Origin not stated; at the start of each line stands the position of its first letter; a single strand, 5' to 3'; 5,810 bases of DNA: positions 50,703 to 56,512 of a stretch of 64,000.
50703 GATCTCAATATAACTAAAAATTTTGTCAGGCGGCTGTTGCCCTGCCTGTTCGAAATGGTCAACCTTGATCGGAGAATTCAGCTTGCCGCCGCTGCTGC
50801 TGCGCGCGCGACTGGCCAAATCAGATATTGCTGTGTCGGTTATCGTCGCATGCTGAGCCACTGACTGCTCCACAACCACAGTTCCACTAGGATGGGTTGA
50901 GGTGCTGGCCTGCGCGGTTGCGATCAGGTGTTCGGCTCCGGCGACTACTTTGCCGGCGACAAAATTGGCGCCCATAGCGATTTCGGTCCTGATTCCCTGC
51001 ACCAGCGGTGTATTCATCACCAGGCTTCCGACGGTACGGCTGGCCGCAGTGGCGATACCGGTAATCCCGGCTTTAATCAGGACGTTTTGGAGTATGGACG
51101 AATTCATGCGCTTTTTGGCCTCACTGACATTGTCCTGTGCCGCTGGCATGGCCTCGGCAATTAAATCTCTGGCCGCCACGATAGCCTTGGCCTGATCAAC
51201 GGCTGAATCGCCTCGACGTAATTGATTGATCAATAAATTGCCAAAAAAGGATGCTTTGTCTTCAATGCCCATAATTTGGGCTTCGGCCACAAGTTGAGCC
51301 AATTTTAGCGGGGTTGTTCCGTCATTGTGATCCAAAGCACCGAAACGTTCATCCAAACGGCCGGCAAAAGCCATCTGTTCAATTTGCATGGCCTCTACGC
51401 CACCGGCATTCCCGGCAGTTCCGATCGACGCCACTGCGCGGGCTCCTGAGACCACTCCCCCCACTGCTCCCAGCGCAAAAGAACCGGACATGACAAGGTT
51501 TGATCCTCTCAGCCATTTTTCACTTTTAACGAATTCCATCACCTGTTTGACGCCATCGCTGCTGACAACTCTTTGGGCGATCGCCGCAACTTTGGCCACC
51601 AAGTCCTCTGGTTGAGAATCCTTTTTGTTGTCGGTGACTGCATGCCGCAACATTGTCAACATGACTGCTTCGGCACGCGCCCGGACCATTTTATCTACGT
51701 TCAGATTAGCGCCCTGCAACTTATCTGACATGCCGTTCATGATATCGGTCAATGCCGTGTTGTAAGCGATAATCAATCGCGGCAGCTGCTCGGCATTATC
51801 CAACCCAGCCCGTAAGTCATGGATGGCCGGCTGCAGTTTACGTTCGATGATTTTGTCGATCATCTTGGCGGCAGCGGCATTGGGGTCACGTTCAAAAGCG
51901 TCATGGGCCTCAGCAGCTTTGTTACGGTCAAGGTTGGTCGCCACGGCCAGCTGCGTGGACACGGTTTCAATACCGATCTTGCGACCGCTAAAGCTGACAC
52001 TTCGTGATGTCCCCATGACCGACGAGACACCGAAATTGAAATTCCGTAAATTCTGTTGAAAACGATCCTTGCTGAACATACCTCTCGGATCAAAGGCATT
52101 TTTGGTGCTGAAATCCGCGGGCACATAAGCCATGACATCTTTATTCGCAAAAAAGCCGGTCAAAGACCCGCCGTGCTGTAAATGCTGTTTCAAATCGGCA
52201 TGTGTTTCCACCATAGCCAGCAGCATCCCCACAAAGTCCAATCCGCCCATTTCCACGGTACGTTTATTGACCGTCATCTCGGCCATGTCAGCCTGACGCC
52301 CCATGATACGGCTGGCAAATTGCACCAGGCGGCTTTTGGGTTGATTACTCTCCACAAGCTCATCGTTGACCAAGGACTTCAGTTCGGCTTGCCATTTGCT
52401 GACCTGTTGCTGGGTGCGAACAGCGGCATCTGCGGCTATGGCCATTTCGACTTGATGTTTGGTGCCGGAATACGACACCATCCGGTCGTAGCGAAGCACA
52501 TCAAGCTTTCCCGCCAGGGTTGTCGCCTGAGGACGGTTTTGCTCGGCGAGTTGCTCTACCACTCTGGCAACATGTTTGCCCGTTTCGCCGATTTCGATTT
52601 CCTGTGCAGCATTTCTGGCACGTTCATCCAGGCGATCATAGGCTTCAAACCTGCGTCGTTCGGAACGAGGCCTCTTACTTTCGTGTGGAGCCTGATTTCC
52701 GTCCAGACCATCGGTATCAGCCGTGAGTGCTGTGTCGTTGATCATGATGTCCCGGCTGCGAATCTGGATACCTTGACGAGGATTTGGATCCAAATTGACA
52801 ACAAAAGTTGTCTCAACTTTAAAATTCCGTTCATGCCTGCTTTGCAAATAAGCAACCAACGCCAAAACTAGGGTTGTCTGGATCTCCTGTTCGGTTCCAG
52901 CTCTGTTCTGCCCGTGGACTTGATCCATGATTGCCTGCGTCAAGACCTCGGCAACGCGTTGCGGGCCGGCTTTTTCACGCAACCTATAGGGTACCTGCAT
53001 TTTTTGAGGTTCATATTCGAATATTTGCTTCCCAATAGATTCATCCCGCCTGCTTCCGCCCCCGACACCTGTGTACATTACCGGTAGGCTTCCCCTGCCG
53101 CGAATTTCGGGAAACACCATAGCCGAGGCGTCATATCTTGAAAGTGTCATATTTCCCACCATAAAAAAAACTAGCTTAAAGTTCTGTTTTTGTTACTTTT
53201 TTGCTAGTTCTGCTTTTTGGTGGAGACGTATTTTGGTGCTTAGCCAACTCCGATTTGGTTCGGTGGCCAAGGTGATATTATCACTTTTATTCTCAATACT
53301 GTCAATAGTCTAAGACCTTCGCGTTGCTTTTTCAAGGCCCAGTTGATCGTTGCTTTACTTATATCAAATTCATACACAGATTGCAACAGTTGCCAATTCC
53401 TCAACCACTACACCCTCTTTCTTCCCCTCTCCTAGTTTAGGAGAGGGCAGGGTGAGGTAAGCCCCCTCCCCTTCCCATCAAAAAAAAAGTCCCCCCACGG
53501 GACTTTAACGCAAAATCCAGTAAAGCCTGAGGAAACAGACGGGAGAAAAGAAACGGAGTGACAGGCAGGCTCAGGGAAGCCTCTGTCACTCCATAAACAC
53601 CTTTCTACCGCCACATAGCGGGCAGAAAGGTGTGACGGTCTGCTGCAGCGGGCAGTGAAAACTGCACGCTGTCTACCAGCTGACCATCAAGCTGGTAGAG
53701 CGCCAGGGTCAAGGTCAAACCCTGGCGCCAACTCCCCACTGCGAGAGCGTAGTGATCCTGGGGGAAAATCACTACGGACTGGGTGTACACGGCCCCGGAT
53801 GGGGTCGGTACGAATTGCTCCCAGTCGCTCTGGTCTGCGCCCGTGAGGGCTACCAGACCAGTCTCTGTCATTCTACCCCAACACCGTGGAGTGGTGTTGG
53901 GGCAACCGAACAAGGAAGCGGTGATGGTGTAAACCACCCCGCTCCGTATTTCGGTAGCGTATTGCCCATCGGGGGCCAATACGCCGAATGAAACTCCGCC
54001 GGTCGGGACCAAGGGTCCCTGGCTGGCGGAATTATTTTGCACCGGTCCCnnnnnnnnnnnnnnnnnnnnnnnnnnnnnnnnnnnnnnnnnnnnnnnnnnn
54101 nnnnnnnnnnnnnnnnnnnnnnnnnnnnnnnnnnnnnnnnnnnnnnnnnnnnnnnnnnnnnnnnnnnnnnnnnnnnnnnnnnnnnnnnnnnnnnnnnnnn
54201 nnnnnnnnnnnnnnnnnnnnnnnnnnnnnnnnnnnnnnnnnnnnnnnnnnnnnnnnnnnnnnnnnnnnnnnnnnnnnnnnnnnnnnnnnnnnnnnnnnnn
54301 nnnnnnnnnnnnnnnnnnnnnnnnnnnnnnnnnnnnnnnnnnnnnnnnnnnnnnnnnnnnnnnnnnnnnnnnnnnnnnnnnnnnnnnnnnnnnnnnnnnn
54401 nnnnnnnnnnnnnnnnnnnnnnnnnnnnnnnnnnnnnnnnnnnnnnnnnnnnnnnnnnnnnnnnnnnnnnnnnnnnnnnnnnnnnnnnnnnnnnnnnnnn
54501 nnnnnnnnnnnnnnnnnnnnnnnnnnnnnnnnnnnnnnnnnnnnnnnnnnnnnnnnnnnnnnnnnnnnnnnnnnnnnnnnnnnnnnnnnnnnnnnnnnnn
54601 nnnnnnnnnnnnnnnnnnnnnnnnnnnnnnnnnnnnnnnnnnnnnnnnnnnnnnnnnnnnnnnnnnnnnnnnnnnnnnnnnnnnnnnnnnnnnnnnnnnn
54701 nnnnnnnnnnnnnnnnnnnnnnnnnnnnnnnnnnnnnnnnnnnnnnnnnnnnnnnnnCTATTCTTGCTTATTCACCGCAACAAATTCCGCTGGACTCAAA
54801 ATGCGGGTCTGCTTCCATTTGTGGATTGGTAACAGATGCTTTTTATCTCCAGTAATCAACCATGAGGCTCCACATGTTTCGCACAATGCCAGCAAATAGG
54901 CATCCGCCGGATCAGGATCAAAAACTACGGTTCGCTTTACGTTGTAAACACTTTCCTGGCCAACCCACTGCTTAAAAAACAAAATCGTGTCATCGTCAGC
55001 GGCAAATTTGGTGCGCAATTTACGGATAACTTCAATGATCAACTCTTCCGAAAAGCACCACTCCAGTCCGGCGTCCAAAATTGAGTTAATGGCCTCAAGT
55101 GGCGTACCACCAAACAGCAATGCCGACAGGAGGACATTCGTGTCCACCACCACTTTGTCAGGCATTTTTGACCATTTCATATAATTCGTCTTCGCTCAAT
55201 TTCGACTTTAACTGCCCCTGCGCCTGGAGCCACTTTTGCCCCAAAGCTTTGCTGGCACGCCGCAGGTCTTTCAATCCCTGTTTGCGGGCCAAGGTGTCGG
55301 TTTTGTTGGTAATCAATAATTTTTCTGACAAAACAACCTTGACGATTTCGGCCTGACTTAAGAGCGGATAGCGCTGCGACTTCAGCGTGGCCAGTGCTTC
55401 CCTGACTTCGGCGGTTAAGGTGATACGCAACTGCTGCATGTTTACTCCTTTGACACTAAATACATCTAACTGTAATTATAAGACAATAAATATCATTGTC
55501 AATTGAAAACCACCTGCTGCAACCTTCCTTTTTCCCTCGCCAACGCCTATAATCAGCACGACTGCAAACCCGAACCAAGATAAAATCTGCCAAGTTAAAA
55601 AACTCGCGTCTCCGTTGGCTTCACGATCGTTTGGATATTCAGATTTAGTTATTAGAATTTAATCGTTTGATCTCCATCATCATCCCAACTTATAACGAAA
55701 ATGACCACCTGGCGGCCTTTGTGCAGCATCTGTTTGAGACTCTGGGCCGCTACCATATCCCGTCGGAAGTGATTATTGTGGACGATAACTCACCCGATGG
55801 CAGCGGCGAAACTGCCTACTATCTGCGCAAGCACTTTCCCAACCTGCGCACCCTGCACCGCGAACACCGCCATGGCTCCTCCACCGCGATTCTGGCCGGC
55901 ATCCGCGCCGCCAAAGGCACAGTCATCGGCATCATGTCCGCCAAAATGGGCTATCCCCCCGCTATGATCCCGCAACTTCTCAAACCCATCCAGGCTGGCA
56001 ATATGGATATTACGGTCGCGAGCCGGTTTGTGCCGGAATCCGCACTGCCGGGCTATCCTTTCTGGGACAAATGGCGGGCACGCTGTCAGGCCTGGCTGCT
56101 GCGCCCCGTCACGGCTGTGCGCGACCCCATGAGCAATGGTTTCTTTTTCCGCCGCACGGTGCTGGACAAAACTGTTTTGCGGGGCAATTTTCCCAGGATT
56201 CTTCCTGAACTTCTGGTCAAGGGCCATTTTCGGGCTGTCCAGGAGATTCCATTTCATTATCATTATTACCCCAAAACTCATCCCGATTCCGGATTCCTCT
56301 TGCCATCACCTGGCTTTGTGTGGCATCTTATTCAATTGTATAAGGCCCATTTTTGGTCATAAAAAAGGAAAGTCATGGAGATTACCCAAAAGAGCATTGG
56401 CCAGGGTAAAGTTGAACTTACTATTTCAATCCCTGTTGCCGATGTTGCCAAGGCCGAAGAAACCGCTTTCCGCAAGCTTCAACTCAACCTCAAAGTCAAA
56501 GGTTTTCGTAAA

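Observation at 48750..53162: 1470-aa orphan protein with no signal peptide, glycine-rich amphipathic segments and C-terminal PPGDGQ tandem repeats, encoded immediately upstream of the giant adhesin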

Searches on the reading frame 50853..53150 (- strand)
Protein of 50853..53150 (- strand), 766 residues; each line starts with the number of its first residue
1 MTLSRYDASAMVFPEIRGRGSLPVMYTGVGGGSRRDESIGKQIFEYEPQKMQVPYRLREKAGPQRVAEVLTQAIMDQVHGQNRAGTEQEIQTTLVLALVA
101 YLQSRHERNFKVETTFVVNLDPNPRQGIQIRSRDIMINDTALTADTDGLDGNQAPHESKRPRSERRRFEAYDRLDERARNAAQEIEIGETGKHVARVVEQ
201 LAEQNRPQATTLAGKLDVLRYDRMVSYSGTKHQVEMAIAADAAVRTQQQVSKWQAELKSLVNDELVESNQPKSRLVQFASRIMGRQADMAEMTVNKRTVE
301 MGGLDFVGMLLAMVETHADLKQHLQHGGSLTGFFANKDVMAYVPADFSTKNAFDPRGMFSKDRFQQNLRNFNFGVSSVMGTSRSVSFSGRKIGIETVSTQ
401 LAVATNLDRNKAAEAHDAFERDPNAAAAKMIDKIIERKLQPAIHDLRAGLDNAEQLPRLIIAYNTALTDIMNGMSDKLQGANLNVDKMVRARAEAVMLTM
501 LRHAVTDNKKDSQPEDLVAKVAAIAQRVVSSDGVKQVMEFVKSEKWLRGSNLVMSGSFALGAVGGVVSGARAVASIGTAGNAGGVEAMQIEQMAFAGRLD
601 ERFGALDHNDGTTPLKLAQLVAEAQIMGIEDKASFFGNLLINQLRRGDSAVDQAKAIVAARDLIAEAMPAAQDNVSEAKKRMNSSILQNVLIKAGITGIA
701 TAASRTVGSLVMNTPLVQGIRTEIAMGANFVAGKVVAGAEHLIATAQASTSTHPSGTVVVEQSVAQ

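Call 42: predict_structure(protein=window:50853-53150:-)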
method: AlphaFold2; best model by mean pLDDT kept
length: 766 residues; sequences in the alignment: 1
mean_pLDDT: 42.2   pTM: 0.29
mean pLDDT of the five models: 42.2, 42.1, 39.5, 37.1, 32.5
residues with pLDDT >= 90: 0; 70-90: 71; 50-70: 106; < 50: 589
segments of 3 or more residues with pLDDT < 50: 1-413, 552-594, 647-766
pLDDT, mean of each block of 10 residues (from residue 1): 24 26 23 24 26 29 37 38 37 38 33 28 28 26 30 30 33 33 30 34 33 30 31 34 40 48 43 44 39 35 42 42 42 36 33 34 35 30 25 32 37 51 64 74 76 68 70 60 67 79 72 66 69 73 66 42 33 29 35 52 66 57 50 55 47 43 41 39 37 36 37 35 34 37 38 36 30
secondary structure, 60 per line:
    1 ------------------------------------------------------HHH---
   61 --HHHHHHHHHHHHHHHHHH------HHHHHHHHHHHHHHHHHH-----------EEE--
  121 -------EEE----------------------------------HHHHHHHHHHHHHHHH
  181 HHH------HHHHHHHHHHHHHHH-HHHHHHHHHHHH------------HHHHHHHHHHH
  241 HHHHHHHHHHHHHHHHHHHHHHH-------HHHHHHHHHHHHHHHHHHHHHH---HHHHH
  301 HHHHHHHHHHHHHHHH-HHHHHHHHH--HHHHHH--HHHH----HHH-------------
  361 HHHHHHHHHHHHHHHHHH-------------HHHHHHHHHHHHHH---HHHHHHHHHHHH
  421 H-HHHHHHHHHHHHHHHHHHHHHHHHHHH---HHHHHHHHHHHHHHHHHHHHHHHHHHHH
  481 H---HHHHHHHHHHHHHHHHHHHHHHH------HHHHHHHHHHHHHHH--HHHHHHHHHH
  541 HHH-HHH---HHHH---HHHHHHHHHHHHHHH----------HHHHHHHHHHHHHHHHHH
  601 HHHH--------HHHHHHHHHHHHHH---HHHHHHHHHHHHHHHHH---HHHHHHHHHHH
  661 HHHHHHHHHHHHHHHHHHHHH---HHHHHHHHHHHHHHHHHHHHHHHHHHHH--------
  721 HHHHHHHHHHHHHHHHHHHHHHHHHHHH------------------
elements in order (helices of 4 or more, strands of 3 or more residues): H63-80 H87-104 E116-118 E128-130 H165-183 H190-204 H206-217 H230-263 H271-292 H296-316 H318-326 H329-334 H337-340 H361-378 H392-405 H409-421 H423-449 H453-481 H485-507 H514-528 H531-543 H551-554 H558-572 H583-604 H613-626 H630-646 H650-681 H685-712 H721-748
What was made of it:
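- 51507..53162 (-): N-terminal region, aa 1-552. It is predicted almost entirely alpha-helical, is rich in charged residues, has pI 8.9 and a cytoplasm-like composition. It has no signal peptide. DSSP on the AF2 model gives 65% helix, at low confidence except aa ~418-555, where pLDDT is 64-79 (call 42).
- The N half is predicted 65% helical (call 42). A helical bundle predicted with moderate confidence (aa ~418-555, pLDDT 64-79) lies directly before the first apolar hairpin (call 42).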

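Call 56: fold_search(model_id=the predicted structure, library=pdb)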
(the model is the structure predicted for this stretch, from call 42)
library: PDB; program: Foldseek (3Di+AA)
matches with E <= 10: 600; with E <= 0.001: 0
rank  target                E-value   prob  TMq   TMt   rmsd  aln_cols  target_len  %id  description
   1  7rdr_A                6.9e-03  0.60  0.10  0.15  22.8       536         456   12  Circular tandem repeat protein with novel repeat topology and enhanced subunit contact surfaces (released 2021-09-01)
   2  9pff_M                2.2e-02  0.66  0.08  0.18  20.2       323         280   10  Min22bin20S complex (NSF-alphaSNAP-2:2 syntaxin-1a H3:SNAP-25 SN1), non-hydrolyzing, class 27 (released 2025-08-06)
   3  9pff_L                2.7e-02  0.72  0.09  0.20  20.2       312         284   10  Min22bin20S complex (NSF-alphaSNAP-2:2 syntaxin-1a H3:SNAP-25 SN1), non-hydrolyzing, class 27 (released 2025-08-06)
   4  7t7t_A                3.1e-02  0.44  0.12  0.17  25.7       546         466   10  Structure of TSK/BRU1 bound to histone H3.1 (released 2022-03-30)
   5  8fbj                  5.6e-02  0.44  0.09  0.19  22.1       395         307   10  Improving the secretion of designed protein assemblies through negative design of cryptic transmembrane domains (released 2023-03-22)
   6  8r0a_N                5.9e-02  0.10  0.08  0.08  40.5       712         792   14  Cryo-EM structure of the cross-exon pre-B+5'ss complex (released 2024-05-22)
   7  8gel_A                6.2e-02  0.18  0.08  0.11  30.5       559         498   15  Cryo-EM structure of synthetic tetrameric building block sC4 (released 2024-03-13)
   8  8a3t_D                6.8e-02  0.16  0.09  0.11  24.8       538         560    9  S. cerevisiae APC/C-Cdh1 complex (released 2022-08-31)
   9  8or4_C                7.5e-02  0.18  0.11  0.10  20.9       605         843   12  Partially dissociated CAND1-CUL1-RBX1-SKP1-SKP2-CKS1-CDK2 (released 2023-06-28)
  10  8v2d_A                8.3e-02  0.41  0.10  0.19  21.1       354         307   12  Computational Designed Nanocage O43_129 (released 2024-03-13)
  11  8ro0_J                8.3e-02  0.18  0.11  0.12  31.6       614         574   11  Structure of the C. elegans Intron Lariat Spliceosome primed for disassembly (ILS') (released 2024-08-07)
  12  8j07_d3               8.3e-02  0.16  0.08  0.13  21.6       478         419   12  96nm repeat of human respiratory doublet microtubule and associated axonemal complexes (released 2023-07-26)
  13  8fgw_D                1.1e-01  0.13  0.09  0.07  27.6       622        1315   12  Human IFT-A complex structures provide molecular insights into ciliary transport (released 2023-02-22)
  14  7ue2_A                1.1e-01  0.41  0.10  0.20  18.7       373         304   17  Crystal structure of designed helical repeat protein RPB_PLP3_R6 bound to PLPx6 peptide (released 2023-03-29)
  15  8rks_D                1.1e-01  0.35  0.09  0.19  19.3       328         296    7  Structure of VPS29-VPS35 bound to the LFa motif R21 of Fam21. (released 2024-04-24)
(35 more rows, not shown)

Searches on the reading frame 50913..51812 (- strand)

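Call 29: search_protein_families(library=pfam, proteins=[window:50913-51812:-], max_evalue=5)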
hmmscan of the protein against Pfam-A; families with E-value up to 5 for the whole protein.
seq(300 aa): 2 families
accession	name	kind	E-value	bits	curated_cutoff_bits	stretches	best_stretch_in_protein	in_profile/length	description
PF05112.17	Baculo_p47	-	0.097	12.7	25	1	25-103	26-103/306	Baculovirus P47 protein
PF14069.11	SpoVIF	-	0.11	12.6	27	1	69-99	34-64/72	Stage VI sporulation protein F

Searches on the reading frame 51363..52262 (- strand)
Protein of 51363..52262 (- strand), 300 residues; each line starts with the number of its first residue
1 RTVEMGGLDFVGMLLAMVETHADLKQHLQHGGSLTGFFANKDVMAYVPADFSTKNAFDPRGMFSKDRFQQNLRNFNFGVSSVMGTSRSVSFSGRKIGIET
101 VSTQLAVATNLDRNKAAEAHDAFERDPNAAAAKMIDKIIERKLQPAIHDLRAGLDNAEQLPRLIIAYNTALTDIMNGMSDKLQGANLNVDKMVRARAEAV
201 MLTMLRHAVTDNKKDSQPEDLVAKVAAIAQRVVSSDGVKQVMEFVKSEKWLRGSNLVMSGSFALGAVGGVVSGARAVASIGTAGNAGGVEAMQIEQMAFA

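Call 29: search_protein_families(library=pfam, proteins=[window:51363-52262:-], max_evalue=5)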
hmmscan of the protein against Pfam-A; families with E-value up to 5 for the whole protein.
seq(300 aa): 2 families
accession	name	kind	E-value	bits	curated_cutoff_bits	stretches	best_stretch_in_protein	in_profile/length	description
PF05112.17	Baculo_p47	-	0.097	12.7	25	1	175-253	26-103/306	Baculovirus P47 protein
PF14069.11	SpoVIF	-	0.12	12.5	27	1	219-249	34-64/72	Stage VI sporulation protein F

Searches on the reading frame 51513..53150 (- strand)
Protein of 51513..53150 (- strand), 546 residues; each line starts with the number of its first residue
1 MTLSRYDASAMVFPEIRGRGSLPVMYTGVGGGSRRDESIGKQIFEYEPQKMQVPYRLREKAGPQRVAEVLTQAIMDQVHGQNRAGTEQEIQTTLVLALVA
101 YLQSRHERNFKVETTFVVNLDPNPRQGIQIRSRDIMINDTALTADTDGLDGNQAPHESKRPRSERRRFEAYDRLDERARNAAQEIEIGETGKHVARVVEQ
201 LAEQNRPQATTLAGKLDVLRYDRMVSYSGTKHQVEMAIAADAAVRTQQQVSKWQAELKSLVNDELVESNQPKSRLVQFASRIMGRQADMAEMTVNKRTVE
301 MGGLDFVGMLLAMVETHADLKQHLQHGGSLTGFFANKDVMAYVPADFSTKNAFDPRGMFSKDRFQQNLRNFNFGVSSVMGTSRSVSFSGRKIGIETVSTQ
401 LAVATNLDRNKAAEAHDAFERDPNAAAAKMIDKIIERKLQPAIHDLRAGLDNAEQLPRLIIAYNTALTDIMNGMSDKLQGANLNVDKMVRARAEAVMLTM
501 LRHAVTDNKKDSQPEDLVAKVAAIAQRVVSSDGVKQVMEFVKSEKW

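Call 77: search_solved_structures(query=window:51513-53150:-, max_evalue=10)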
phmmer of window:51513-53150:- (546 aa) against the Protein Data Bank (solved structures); distinct sequences matched with E-value up to 10: 2.
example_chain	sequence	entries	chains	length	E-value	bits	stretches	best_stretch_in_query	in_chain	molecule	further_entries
5lfi_A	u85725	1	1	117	0.28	13.5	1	414-470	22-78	Lactococcin-A immunity protein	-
8hfs_B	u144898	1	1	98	0.38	13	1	418-470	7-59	Lactococcin-A immunity protein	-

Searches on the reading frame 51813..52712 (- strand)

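Call 29: search_protein_families(library=pfam, proteins=[window:51813-52712:-], max_evalue=5)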
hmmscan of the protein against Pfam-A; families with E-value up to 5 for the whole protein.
seq(300 aa): 1 family
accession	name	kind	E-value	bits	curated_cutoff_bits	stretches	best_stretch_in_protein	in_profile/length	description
PF14042.11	DUF4247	-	0.23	12.6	27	1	44-77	40-72/122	Domain of unknown function (DUF4247)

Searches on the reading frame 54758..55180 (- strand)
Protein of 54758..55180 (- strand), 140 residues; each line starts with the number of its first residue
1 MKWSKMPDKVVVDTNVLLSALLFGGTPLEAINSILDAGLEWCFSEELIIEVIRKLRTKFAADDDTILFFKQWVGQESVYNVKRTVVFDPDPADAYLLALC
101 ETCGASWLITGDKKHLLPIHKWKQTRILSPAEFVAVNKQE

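Call 5: search_protein_families(library=pfam, proteins=[window:54758-55180:-], max_evalue=0.01)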
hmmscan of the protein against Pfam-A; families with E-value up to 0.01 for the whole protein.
window:54758-55180:- (140 aa): 2 families
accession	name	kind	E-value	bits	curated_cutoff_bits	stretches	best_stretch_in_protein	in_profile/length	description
PF13470.12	PIN_3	-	1.1e-12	49.2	27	1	9-114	1-115/115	PIN domain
PF01850.27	PIN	-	4.9e-07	30.8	23.6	1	10-114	1-113/120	PIN domain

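Call 6: search_protein_families(library=ncbifam, proteins=[window:54758-55180:-], max_evalue=0.01)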
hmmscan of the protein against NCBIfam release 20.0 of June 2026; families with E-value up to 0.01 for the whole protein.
window:54758-55180:- (140 aa): 1 family
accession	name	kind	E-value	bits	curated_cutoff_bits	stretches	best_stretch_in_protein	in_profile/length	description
TIGR00305.1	TIGR00305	equivalog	7.8e-12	45.5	29.15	1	9-114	1-111/115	putative toxin-antitoxin system toxin component, PIN family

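Call 53: search_protein_families(library=padloc, proteins=[window:54758-55180:-], max_evalue=0.1)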
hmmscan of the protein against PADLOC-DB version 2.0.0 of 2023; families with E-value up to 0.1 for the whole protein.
window:54758-55180:- (140 aa): 0 families

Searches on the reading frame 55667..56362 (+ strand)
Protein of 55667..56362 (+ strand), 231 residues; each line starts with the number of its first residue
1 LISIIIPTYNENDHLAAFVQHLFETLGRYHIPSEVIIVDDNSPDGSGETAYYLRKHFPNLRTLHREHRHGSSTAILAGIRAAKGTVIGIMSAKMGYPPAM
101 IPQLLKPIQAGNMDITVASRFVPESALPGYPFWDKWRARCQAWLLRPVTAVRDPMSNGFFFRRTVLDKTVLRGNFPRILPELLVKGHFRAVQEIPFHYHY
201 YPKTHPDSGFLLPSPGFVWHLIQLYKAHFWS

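Call 75: search_protein_families(library=pfam, proteins=[window:55667-56362:+], max_evalue=0.001)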
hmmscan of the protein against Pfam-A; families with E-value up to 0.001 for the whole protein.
window:55667-56362:+ (231 aa): 2 families
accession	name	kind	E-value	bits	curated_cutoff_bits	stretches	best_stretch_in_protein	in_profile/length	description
PF00535.33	Glycos_transf_2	-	6.4e-25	88.5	23.3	1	3-131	1-126/168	Glycosyl transferase family 2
PF13641.12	Glyco_tranf_2_3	-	1.6e-06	28.8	27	1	2-121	3-124/230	Glycosyltransferase like family 2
